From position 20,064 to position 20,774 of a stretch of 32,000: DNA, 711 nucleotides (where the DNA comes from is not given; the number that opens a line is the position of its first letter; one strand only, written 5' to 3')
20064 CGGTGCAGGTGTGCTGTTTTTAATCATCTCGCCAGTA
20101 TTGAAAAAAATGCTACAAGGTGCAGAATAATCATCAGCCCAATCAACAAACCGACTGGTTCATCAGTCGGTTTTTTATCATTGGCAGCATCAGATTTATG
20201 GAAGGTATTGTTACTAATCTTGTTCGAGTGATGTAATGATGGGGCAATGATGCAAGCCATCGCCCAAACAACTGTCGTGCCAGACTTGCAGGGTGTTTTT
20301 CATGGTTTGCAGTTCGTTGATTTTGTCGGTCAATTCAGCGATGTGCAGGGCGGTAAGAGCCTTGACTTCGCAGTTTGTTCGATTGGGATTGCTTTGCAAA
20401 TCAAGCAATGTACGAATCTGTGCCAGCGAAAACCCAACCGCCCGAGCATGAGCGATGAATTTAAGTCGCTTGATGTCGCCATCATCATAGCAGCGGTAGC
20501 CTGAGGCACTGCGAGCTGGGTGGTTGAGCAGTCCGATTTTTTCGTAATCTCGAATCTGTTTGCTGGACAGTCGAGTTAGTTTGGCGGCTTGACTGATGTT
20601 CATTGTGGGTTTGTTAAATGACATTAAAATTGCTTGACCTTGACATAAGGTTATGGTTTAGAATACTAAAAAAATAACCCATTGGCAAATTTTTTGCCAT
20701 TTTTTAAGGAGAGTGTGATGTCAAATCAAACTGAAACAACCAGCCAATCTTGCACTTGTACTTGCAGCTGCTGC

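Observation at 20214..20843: Unannotated 41-aa cysteine-rich (metallothionein-like) peptide under a MerR-type promoter, divergent from a predicted divalent-metal sensor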

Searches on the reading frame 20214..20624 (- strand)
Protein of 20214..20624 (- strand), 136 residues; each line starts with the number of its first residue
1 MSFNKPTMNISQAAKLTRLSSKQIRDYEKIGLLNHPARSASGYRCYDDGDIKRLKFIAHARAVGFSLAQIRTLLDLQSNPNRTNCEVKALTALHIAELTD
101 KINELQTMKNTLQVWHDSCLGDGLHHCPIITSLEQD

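Call 3: search_protein_families(library=pfam, proteins=[window:20214-20624:-], max_evalue=10)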
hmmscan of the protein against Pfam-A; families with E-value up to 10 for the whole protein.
window:20214-20624:- (136 aa): 4 families
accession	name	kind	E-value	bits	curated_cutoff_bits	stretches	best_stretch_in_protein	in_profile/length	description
PF09278.17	MerR-DNA-bind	-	2.9e-20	73.1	25.4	1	52-113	2-63/65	MerR, DNA binding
PF13411.12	MerR_1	-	2.9e-18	66.2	21.6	1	8-75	1-67/69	MerR HTH family regulatory protein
PF00376.29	MerR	-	2.4e-13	50.1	28.2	1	9-46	1-38/38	MerR family regulatory protein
PF13551.12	HTH_29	-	0.078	13.5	28.1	1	9-27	14-32/64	Winged helix-turn helix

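Call 4: search_protein_families(library=ncbifam, proteins=[window:20214-20624:-], max_evalue=10)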
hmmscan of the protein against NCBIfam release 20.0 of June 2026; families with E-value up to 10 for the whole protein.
window:20214-20624:- (136 aa): 21 families
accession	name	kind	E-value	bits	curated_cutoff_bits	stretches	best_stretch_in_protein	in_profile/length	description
TIGR02044.1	CueR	equivalog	9e-46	155.1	147.4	1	8-133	1-126/127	Cu(I)-responsive transcriptional regulator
NF007069.0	PRK09514.1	equivalog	9.8e-32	109.9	143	1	9-135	3-132/141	Zn(2+)-responsive transcriptional regulator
TIGR02043.1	ZntR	equivalog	7.4e-30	103.8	167.95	1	9-134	3-131/131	Zn(2+)-responsive transcriptional regulator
NF007590.0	PRK10227.1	equivalog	3.4e-29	101.6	244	1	8-133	1-126/135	Cu(I)-responsive transcriptional regulator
TIGR02047.1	CadR-PbrR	equivalog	6.6e-26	90.8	151.45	1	8-132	1-126/127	Cd(II)/Pb(II)-responsive transcriptional regulator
TIGR02051.1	MerR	equivalog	1.8e-24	86.4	150.85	1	10-133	2-124/124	mercury resistance transcriptional regulator MerR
NF041849.1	trans_regNmlR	equivalog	9.5e-15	54.7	175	1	8-113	1-106/117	stress response transcriptional regulator NmlR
NF010315.0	PRK13752.1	subfamily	4.9e-14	52.6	261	1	6-135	6-134/144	mercury resistance transcriptional regulator MerR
NF047375.1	HeatShock_HspR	equivalog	1.8e-13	50.3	105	1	6-91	2-87/92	heat shock protein transcriptional repressor HspR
TIGR01950.1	SoxR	equivalog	3.1e-09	36.7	116.9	1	8-123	2-113/142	redox-sensitive transcriptional activator SoxR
NF050798.1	TF_FtsR_Actino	equivalog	5.6e-09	36.4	150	1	19-85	17-83/223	transcriptional regulator FtsR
NF047377.1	heat_HspR_dupli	exception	1.2e-08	34.7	300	1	4-109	2-107/214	heat shock protein transcriptional repressor HspR, fused homodimer type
NF053740.1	TransRegTnrAGPos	equivalog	1.5e-08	34.7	140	1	5-80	10-84/108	hypothetical protein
NF053782.1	ChlnTransRegdde3219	equivalog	1.6e-07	31.1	450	1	5-117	4-114/278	choline utilization transcriptional activator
TIGR02054.1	MerD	equivalog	8e-07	29.6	103.65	1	9-73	5-69/120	mercuric resistance transcriptional repressor MerD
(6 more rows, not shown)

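Call 36: search_protein_families(library=ncbifam, proteins=[L086:857-1261:+, L085:2120-2524:+, P0019, P0066, P0026], max_evalue=0.001)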
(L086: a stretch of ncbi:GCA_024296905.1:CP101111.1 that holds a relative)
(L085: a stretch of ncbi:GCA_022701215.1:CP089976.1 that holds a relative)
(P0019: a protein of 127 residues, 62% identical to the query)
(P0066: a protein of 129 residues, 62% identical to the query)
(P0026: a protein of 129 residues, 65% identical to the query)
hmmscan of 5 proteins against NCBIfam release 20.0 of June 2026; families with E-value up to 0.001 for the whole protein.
L086:857-1261:+ (134 aa): 15 families
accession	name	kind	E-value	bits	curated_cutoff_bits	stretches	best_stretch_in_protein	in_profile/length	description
TIGR02044.1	CueR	equivalog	2.4e-43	147.2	147.4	1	1-126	1-126/127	Cu(I)-responsive transcriptional regulator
NF007069.0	PRK09514.1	equivalog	2.7e-32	111.7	143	1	2-131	3-135/141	Zn(2+)-responsive transcriptional regulator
TIGR02043.1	ZntR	equivalog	1.5e-29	102.8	167.95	1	2-126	3-130/131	Zn(2+)-responsive transcriptional regulator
NF007590.0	PRK10227.1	equivalog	6.4e-29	100.7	244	1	1-127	1-127/135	Cu(I)-responsive transcriptional regulator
TIGR02047.1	CadR-PbrR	equivalog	4.2e-28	97.9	151.45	1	1-126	1-127/127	Cd(II)/Pb(II)-responsive transcriptional regulator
TIGR02051.1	MerR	equivalog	1.1e-23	83.9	150.85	1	3-126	2-124/124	mercury resistance transcriptional regulator MerR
NF010315.0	PRK13752.1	subfamily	5.2e-16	59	261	1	2-129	9-135/144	mercury resistance transcriptional regulator MerR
NF041849.1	trans_regNmlR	equivalog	1.2e-13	51.2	175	1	1-105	1-105/117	stress response transcriptional regulator NmlR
TIGR02054.1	MerD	equivalog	3.4e-11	43.7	103.65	1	3-111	6-112/120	mercuric resistance transcriptional repressor MerD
TIGR01950.1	SoxR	equivalog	4.3e-11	42.7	116.9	1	1-107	2-108/142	redox-sensitive transcriptional activator SoxR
NF053782.1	ChlnTransRegdde3219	equivalog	7e-08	32.3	450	1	2-111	8-115/278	choline utilization transcriptional activator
NF047375.1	HeatShock_HspR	equivalog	1.1e-07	31.8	105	1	3-83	6-86/92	heat shock protein transcriptional repressor HspR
NF033783.1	coreg_MerD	equivalog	7.4e-07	29.6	170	1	4-72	7-75/121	mercury resistance co-regulator MerD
NF050798.1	TF_FtsR_Actino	equivalog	8.5e-06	26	150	1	12-79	17-84/223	transcriptional regulator FtsR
NF053740.1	TransRegTnrAGPos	equivalog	1.2e-05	25.4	140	1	1-77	13-88/108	hypothetical protein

L085:2120-2524:+ (134 aa): 18 families
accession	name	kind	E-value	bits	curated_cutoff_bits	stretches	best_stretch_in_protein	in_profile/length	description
TIGR02047.1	CadR-PbrR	equivalog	4.3e-29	101.1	151.45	1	6-127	2-126/127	Cd(II)/Pb(II)-responsive transcriptional regulator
TIGR02044.1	CueR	equivalog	5.5e-28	97.6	147.4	1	7-128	3-126/127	Cu(I)-responsive transcriptional regulator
TIGR02051.1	MerR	equivalog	7.9e-24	84.3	150.85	1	9-127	4-123/124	mercury resistance transcriptional regulator MerR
NF007069.0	PRK09514.1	equivalog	3.6e-23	82.1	143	1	6-131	3-133/141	Zn(2+)-responsive transcriptional regulator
NF007590.0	PRK10227.1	equivalog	2.6e-21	76.1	244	1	7-132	3-130/135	Cu(I)-responsive transcriptional regulator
TIGR02043.1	ZntR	equivalog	3.8e-20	72.4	167.95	1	5-128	2-130/131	Zn(2+)-responsive transcriptional regulator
NF041849.1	trans_regNmlR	equivalog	1.7e-18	66.8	175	1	6-108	2-105/117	stress response transcriptional regulator NmlR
TIGR01950.1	SoxR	equivalog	2.1e-12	47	116.9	1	5-125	2-123/142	redox-sensitive transcriptional activator SoxR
NF010315.0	PRK13752.1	subfamily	7.6e-12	45.5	261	1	7-132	10-136/144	mercury resistance transcriptional regulator MerR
NF053740.1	TransRegTnrAGPos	equivalog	7.2e-09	35.8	140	1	2-78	10-87/108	hypothetical protein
NF050798.1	TF_FtsR_Actino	equivalog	1.3e-08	35.2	150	1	16-122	17-128/223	transcriptional regulator FtsR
NF047375.1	HeatShock_HspR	equivalog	7.2e-08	32.3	105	1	5-85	4-85/92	heat shock protein transcriptional repressor HspR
TIGR02054.1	MerD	equivalog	1.1e-07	32.4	103.65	1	6-117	5-115/120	mercuric resistance transcriptional repressor MerD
NF053782.1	ChlnTransRegdde3219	equivalog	3.2e-07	30.1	450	1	5-74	7-77/278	choline utilization transcriptional activator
NF047377.1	heat_HspR_dupli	exception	3e-05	23.6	300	1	10-108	11-110/214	heat shock protein transcriptional repressor HspR, fused homodimer type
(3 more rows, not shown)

P0019 (127 aa): 17 families
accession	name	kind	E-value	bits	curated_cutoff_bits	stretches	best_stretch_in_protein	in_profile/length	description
TIGR02044.1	CueR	equivalog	4.1e-46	156.2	147.4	1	1-126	1-126/127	Cu(I)-responsive transcriptional regulator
NF007590.0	PRK10227.1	equivalog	1.7e-34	118.8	244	1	1-126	1-126/135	Cu(I)-responsive transcriptional regulator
NF007069.0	PRK09514.1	equivalog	1.2e-32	112.8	143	1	2-126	3-130/141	Zn(2+)-responsive transcriptional regulator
TIGR02043.1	ZntR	equivalog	4.3e-31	107.8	167.95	1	2-126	3-130/131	Zn(2+)-responsive transcriptional regulator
TIGR02047.1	CadR-PbrR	equivalog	6.2e-26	90.9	151.45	1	1-126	1-127/127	Cd(II)/Pb(II)-responsive transcriptional regulator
TIGR02051.1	MerR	equivalog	4.4e-25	88.3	150.85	1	2-126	1-124/124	mercury resistance transcriptional regulator MerR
NF041849.1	trans_regNmlR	equivalog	2.6e-17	63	175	1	1-106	1-106/117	stress response transcriptional regulator NmlR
NF010315.0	PRK13752.1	subfamily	1.1e-13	51.5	261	1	3-113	10-118/144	mercury resistance transcriptional regulator MerR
TIGR02054.1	MerD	equivalog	4.6e-12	46.5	103.65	1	2-108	5-109/120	mercuric resistance transcriptional repressor MerD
NF047375.1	HeatShock_HspR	equivalog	1.1e-11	44.6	105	1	3-84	6-87/92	heat shock protein transcriptional repressor HspR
TIGR01950.1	SoxR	equivalog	1.5e-10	41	116.9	1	2-120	3-120/142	redox-sensitive transcriptional activator SoxR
NF050798.1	TF_FtsR_Actino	equivalog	4.5e-10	40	150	1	12-87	17-88/223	transcriptional regulator FtsR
NF053740.1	TransRegTnrAGPos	equivalog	8e-09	35.6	140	1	2-77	14-88/108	hypothetical protein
NF033783.1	coreg_MerD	equivalog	2.3e-08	34.5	170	1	3-75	6-78/121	mercury resistance co-regulator MerD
NF053782.1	ChlnTransRegdde3219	equivalog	1.5e-07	31.2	450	1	3-111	9-115/278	choline utilization transcriptional activator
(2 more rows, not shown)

P0066 (129 aa): 17 families
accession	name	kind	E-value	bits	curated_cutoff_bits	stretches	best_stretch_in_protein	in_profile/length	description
TIGR02044.1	CueR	equivalog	5.6e-44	149.3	147.4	1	1-126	1-126/127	Cu(I)-responsive transcriptional regulator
NF007069.0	PRK09514.1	equivalog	6.2e-32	110.5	143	1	2-126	3-130/141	Zn(2+)-responsive transcriptional regulator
NF007590.0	PRK10227.1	equivalog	5.4e-30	104.2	244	1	1-126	1-126/135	Cu(I)-responsive transcriptional regulator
TIGR02043.1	ZntR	equivalog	3.1e-29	101.8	167.95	1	2-126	3-130/131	Zn(2+)-responsive transcriptional regulator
TIGR02047.1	CadR-PbrR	equivalog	2.4e-28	98.7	151.45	1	1-126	1-127/127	Cd(II)/Pb(II)-responsive transcriptional regulator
TIGR02051.1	MerR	equivalog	9.9e-24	84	150.85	1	3-124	2-122/124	mercury resistance transcriptional regulator MerR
NF010315.0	PRK13752.1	subfamily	7.6e-15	55.2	261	1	2-113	9-118/144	mercury resistance transcriptional regulator MerR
NF041849.1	trans_regNmlR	equivalog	1.5e-13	50.8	175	1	1-105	1-105/117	stress response transcriptional regulator NmlR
NF047375.1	HeatShock_HspR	equivalog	2.4e-11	43.5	105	1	3-85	6-88/92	heat shock protein transcriptional repressor HspR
NF050798.1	TF_FtsR_Actino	equivalog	1.7e-10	41.3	150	1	11-82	16-87/223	transcriptional regulator FtsR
TIGR01950.1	SoxR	equivalog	1.6e-09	37.7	116.9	1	1-121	2-121/142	redox-sensitive transcriptional activator SoxR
NF053740.1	TransRegTnrAGPos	equivalog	3.2e-08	33.7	140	1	1-80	13-91/108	hypothetical protein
NF047377.1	heat_HspR_dupli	exception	5.1e-07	29.4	300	1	10-100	15-105/214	heat shock protein transcriptional repressor HspR, fused homodimer type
TIGR02054.1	MerD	equivalog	7.2e-07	29.7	103.65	1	5-72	8-75/120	mercuric resistance transcriptional repressor MerD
NF053782.1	ChlnTransRegdde3219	equivalog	2.3e-05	24.1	450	1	2-110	8-114/278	choline utilization transcriptional activator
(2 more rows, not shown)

P0026 (129 aa): 17 families
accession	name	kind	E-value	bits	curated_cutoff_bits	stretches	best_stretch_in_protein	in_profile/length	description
TIGR02044.1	CueR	equivalog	6e-43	145.9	147.4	1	1-126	1-126/127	Cu(I)-responsive transcriptional regulator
NF007069.0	PRK09514.1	equivalog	7.2e-32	110.3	143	1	2-128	3-132/141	Zn(2+)-responsive transcriptional regulator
NF007590.0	PRK10227.1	equivalog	1.6e-30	105.9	244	1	1-126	1-126/135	Cu(I)-responsive transcriptional regulator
TIGR02043.1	ZntR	equivalog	9.8e-30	103.4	167.95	1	2-127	3-131/131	Zn(2+)-responsive transcriptional regulator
TIGR02047.1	CadR-PbrR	equivalog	8.6e-25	87.2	151.45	1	1-126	1-127/127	Cd(II)/Pb(II)-responsive transcriptional regulator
TIGR02051.1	MerR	equivalog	2.2e-23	82.8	150.85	1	3-124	2-122/124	mercury resistance transcriptional regulator MerR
NF010315.0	PRK13752.1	subfamily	4.9e-18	65.6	261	1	3-124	10-130/144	mercury resistance transcriptional regulator MerR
NF041849.1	trans_regNmlR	equivalog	9.7e-16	57.9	175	1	1-106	1-106/117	stress response transcriptional regulator NmlR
TIGR02054.1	MerD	equivalog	1.8e-13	51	103.65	1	2-107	5-111/120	mercuric resistance transcriptional repressor MerD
NF047375.1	HeatShock_HspR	equivalog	1.7e-12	47.2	105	1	2-86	5-89/92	heat shock protein transcriptional repressor HspR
NF033783.1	coreg_MerD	equivalog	9.8e-10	38.9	170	1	3-106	6-110/121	mercury resistance co-regulator MerD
NF050798.1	TF_FtsR_Actino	equivalog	1.5e-09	38.3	150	1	12-55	17-60/223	transcriptional regulator FtsR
NF053740.1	TransRegTnrAGPos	equivalog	1.4e-08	34.9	140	1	6-68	18-76/108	hypothetical protein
TIGR01950.1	SoxR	equivalog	2.7e-08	33.7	116.9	1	2-116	3-113/142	redox-sensitive transcriptional activator SoxR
NF047377.1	heat_HspR_dupli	exception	7e-07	29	300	1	3-101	8-106/214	heat shock protein transcriptional repressor HspR, fused homodimer type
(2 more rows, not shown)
